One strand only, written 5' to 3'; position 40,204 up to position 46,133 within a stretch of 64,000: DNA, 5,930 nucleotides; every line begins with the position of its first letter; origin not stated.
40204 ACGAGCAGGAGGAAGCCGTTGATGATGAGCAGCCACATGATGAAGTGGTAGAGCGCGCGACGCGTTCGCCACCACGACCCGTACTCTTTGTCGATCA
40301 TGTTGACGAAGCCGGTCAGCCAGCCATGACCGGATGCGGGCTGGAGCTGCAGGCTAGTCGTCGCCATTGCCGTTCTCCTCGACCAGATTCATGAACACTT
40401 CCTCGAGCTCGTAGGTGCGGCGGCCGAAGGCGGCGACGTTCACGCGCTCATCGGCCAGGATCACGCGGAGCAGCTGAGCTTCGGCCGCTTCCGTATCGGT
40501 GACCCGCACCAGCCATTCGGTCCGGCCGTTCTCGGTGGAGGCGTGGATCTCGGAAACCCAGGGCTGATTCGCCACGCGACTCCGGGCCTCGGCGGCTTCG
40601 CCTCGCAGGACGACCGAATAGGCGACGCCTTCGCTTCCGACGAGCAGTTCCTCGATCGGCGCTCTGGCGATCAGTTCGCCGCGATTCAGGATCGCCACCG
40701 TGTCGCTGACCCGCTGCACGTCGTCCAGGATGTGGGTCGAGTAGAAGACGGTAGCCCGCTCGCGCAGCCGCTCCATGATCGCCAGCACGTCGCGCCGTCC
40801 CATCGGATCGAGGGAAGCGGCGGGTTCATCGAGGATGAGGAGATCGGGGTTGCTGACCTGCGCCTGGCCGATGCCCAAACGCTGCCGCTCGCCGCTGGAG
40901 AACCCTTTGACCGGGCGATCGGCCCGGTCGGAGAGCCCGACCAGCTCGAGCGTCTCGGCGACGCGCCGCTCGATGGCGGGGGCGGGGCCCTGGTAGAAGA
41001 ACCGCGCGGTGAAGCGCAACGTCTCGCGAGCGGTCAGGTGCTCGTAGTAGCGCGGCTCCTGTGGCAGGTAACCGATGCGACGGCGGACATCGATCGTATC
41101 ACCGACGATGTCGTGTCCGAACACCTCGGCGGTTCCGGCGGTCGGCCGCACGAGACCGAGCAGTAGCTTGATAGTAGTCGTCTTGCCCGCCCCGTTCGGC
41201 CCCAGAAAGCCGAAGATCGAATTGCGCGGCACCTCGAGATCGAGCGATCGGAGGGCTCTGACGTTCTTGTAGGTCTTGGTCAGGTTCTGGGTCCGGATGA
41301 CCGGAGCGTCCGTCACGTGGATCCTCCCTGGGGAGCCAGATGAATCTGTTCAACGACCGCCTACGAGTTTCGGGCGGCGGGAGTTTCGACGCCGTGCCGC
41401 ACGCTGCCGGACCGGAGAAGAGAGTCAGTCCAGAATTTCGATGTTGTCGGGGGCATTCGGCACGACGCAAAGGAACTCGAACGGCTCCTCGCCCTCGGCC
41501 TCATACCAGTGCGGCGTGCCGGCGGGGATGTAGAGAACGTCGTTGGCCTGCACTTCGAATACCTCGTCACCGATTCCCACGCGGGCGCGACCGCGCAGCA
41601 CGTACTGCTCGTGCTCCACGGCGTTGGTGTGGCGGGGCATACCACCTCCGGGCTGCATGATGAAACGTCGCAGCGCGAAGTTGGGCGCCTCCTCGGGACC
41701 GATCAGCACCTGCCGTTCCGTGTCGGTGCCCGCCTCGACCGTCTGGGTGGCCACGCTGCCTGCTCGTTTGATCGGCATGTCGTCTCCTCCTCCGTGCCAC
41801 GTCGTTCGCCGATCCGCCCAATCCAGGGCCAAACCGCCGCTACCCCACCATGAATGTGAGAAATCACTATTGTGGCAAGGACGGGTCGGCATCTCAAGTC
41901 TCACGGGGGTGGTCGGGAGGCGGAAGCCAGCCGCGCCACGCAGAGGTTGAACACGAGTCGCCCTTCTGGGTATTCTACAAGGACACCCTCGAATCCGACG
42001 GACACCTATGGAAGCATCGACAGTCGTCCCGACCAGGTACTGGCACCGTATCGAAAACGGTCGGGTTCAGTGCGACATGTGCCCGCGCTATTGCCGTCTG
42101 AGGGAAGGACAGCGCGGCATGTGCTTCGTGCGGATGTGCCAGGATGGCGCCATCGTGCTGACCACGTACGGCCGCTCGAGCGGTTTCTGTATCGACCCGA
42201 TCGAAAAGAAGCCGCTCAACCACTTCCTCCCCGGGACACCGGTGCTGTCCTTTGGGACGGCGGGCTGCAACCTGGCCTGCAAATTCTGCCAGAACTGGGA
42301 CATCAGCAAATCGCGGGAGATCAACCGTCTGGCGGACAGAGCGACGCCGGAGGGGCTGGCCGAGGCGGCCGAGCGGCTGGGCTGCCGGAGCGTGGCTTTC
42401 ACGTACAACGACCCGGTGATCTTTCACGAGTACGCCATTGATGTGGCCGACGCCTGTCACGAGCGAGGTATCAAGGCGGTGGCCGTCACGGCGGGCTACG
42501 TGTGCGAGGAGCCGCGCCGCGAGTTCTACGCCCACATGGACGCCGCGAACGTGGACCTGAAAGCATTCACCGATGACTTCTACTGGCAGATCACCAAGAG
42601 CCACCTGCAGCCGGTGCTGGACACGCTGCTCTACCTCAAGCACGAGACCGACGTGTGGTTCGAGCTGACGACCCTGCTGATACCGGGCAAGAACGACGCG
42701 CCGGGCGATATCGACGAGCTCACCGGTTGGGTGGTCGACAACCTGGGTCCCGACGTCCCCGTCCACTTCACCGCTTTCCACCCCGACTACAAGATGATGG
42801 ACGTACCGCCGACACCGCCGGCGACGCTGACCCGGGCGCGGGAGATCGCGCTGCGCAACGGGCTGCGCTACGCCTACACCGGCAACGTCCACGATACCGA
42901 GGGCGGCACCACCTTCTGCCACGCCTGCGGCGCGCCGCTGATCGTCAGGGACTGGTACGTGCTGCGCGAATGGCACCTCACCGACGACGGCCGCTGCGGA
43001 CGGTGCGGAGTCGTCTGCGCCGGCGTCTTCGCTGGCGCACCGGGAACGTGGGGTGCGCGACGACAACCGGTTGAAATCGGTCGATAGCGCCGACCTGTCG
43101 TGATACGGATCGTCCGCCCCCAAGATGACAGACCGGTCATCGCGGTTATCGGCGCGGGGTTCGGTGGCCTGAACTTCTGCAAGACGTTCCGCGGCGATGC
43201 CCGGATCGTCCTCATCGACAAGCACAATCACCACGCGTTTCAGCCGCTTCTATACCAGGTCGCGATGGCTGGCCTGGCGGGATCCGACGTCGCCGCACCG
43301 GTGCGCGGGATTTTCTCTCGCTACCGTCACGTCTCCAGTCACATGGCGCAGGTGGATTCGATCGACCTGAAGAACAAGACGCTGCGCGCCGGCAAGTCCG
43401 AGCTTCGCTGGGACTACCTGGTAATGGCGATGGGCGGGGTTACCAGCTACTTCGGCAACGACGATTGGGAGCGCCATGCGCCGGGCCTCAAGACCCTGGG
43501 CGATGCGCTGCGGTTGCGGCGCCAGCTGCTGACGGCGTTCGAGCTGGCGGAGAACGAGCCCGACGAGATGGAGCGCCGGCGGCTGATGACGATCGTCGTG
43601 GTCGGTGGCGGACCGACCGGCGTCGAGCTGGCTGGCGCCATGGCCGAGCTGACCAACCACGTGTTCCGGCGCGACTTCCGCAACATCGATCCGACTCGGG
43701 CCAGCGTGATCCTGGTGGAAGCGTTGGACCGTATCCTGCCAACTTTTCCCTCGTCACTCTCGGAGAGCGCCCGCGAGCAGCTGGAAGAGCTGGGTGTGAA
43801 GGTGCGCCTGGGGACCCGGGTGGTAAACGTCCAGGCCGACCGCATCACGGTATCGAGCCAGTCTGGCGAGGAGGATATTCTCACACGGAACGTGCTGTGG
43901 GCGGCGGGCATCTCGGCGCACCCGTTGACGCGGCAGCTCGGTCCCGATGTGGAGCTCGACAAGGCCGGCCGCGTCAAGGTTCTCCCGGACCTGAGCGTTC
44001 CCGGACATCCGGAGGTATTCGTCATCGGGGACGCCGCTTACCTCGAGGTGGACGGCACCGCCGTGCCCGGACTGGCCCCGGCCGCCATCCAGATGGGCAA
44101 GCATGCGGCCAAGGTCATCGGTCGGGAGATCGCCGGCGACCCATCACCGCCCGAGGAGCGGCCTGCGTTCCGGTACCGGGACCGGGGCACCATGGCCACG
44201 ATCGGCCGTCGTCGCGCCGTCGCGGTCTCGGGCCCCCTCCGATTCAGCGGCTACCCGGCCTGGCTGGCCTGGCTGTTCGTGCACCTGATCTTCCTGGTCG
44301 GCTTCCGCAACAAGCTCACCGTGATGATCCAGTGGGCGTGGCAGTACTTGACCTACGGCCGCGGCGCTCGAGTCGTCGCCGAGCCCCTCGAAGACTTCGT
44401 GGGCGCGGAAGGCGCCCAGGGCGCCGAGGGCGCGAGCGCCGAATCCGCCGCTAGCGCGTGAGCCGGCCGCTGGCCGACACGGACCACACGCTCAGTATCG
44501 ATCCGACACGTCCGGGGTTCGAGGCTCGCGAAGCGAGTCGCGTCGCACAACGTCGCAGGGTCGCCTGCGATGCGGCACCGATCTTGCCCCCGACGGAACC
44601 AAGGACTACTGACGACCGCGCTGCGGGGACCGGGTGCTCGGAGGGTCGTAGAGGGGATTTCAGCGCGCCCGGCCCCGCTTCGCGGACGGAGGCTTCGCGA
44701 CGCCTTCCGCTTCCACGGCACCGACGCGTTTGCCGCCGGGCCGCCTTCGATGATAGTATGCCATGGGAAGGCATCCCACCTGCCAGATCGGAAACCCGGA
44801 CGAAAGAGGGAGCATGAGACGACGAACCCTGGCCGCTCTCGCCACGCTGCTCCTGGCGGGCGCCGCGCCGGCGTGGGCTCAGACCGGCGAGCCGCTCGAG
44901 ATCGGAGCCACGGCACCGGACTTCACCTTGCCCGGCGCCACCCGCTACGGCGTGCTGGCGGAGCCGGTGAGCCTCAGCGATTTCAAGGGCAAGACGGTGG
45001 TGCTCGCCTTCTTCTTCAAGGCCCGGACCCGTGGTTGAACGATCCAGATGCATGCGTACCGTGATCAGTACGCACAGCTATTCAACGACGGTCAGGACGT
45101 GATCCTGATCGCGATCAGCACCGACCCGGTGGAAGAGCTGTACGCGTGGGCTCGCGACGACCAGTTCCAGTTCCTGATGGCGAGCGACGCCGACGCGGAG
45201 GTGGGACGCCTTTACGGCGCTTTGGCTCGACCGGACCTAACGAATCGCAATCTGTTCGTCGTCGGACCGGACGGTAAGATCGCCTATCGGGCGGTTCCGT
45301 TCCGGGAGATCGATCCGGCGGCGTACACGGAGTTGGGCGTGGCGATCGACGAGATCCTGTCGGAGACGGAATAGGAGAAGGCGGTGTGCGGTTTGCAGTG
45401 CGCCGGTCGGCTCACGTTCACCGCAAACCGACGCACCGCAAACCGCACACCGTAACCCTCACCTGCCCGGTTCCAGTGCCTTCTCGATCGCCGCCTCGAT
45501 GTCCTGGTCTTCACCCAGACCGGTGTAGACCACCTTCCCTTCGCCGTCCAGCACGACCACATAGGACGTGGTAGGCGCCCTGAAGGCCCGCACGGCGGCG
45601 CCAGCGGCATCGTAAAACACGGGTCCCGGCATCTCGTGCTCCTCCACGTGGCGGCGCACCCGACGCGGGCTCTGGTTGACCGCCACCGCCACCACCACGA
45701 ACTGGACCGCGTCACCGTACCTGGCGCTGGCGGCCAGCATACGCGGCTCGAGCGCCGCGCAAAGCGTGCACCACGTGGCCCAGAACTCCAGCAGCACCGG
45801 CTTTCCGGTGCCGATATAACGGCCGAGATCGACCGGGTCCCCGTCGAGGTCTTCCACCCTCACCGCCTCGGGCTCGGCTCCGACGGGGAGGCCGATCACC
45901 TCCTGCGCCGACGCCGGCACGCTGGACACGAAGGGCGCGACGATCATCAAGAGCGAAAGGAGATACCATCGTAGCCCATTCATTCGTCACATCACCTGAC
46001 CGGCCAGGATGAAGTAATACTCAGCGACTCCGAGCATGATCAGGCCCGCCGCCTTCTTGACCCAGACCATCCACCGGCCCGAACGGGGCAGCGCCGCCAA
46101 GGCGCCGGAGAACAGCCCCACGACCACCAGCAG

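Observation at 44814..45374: In-frame TGA exactly at the peroxidatic-Cys position of a secreted peroxiredoxin: candidate selenocysteine protein split into two ORFs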

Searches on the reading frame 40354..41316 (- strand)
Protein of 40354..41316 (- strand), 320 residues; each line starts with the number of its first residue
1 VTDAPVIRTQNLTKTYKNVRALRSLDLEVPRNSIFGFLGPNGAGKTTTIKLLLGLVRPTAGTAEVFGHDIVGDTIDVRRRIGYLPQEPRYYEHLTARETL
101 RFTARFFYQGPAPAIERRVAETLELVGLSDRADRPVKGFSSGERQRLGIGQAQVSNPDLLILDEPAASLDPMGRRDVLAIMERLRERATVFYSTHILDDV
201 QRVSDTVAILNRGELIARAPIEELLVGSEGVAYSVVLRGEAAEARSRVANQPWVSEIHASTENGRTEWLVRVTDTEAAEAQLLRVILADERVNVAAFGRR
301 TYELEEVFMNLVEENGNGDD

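Call 20: search_protein_families(library=pfam, proteins=[window:40354-41316:-], max_evalue=0.00001)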
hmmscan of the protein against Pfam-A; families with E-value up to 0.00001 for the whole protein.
window:40354-41316:- (320 aa): 2 families
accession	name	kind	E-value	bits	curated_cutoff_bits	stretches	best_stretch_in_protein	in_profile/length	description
PF00005.33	ABC_tran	-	2.9e-31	109.3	25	1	22-166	1-136/137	ABC transporter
PF13304.12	AAA_21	-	2.9e-10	41.2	27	0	113-195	212-298/304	AAA domain, putative AbiEii toxin, Type IV TA system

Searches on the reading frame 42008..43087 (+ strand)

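Call 20: search_protein_families(library=pfam, proteins=[window:42008-43087:+], max_evalue=0.00001)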
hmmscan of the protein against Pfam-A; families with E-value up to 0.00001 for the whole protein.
window:42008-43087:+ (359 aa): 1 family
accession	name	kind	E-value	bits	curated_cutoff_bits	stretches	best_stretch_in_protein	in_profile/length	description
PF04055.27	Radical_SAM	-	1.1e-15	58.7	29.5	1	84-232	4-158/166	Radical SAM superfamily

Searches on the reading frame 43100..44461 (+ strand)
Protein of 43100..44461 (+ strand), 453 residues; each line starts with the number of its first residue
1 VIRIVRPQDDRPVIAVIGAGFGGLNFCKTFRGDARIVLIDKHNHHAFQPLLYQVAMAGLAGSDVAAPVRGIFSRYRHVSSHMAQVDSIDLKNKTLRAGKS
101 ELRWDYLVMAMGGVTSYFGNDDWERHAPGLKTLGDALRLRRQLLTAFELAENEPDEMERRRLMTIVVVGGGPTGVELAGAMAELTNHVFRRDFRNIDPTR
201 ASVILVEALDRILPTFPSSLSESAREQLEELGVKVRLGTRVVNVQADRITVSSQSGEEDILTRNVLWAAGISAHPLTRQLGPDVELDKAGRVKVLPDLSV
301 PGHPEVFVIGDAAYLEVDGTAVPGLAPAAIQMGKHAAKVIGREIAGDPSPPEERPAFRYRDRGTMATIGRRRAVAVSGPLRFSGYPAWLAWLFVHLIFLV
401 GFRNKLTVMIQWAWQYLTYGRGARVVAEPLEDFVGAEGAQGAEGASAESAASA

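Call 20: search_protein_families(library=pfam, proteins=[window:43100-44461:+], max_evalue=0.00001)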
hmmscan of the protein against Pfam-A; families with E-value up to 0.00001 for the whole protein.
window:43100-44461:+ (453 aa): 3 families
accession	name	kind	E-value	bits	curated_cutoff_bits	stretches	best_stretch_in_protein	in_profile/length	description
PF07992.20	Pyr_redox_2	-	2.4e-42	145.8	26.1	1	14-333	3-291/291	Pyridine nucleotide-disulphide oxidoreductase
PF00070.33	Pyr_redox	-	3.5e-13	50.3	22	1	165-247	2-69/82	Pyridine nucleotide-disulphide oxidoreductase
PF22366.1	NDH2_C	-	1e-06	29.2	27.7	1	362-418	2-59/62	NDH2 C-terminal domain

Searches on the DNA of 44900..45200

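Call 58: search_rna_families(source=window, start=44900, end=45200, threshold=evalue, max_evalue=10)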
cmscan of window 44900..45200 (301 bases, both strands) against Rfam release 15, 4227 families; matches with E-value up to 10: 2.
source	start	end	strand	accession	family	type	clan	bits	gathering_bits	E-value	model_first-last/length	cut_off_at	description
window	44913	44970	-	RF03262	mir-1181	Gene; miRNA;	-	14.6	95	6.1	1-81/81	no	mir-1181 microRNA precursor family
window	45062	45151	+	RF00653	mir-22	Gene; miRNA;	-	12.2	48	6.9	1-84/84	no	mir-22 microRNA precursor family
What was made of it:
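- On Rfam RNA families (including curated SECIS models): Only chance miRNA hits, E about 6-7, in 44900-45200 (call 58).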

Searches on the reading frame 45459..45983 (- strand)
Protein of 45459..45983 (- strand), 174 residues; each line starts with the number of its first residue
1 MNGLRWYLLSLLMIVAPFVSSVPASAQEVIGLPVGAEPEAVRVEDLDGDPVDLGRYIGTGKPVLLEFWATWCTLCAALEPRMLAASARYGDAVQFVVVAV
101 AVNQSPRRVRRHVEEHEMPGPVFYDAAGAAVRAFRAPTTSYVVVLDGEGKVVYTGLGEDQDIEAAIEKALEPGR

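Call 20: search_protein_families(library=pfam, proteins=[window:45459-45983:-], max_evalue=0.00001)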
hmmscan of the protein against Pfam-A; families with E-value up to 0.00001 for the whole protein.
window:45459-45983:- (174 aa): 4 families
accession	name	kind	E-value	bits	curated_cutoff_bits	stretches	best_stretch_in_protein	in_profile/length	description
PF08534.16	Redoxin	-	2.1e-14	54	26.6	1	42-167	10-145/148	Redoxin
PF00578.27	AhpC-TSA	-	5.1e-12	46.3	26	1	41-153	8-123/124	AhpC/TSA family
PF00085.26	Thioredoxin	-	1.4e-08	35.1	23.5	1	61-105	19-63/103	Thioredoxin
PF13905.12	Thioredoxin_8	-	2.6e-06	28.1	27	1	60-151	1-94/94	Thioredoxin-like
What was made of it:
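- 45459..45983 (-): Exported TlpA/ResA-like thioredoxin (WCTLC motif); the proposed direct reductant of the oxidised selenoenzyme. Pfam Redoxin, AhpC-TSA and Thioredoxin hits (call 20).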
